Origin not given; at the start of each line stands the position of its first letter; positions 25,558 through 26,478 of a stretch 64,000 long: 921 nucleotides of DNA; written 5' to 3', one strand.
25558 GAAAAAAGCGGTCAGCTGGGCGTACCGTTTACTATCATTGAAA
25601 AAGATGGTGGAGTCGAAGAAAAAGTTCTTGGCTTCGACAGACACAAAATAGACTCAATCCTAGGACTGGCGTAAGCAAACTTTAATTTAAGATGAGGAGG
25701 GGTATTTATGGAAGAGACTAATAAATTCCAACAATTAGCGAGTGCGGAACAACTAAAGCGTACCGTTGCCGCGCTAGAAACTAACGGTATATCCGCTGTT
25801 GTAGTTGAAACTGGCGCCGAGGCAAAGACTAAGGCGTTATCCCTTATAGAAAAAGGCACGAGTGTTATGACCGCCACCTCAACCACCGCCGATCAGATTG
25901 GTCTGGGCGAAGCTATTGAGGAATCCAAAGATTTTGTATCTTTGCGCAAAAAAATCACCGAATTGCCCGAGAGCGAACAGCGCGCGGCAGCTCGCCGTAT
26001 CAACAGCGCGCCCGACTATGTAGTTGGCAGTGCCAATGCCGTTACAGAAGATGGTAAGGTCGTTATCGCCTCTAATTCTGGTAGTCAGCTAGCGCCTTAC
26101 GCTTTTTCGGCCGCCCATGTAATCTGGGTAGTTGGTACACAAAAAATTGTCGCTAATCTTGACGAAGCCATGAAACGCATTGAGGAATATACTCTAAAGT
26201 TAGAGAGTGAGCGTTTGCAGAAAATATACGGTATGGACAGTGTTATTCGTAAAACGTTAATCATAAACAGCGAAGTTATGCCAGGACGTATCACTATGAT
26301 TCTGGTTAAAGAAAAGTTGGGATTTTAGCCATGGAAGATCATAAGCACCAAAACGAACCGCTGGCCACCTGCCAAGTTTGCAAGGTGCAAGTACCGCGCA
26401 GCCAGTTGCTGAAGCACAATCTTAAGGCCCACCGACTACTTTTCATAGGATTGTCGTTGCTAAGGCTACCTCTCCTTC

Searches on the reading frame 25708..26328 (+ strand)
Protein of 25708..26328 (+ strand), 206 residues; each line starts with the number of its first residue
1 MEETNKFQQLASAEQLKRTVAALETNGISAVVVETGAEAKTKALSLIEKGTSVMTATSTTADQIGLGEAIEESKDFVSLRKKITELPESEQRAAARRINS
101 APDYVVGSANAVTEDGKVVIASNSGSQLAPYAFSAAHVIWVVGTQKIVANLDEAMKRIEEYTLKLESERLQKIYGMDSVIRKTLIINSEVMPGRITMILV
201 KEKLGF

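Call 20: search_protein_families(library=pfam, proteins=[window:25708-26328:+], max_evalue=0.001)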
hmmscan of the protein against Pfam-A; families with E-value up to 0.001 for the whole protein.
window:25708-26328:+ (206 aa): 1 family
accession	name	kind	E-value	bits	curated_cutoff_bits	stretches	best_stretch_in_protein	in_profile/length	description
PF02589.21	LUD_dom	-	9.9e-29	100.8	22.6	1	16-200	1-189/189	LUD domain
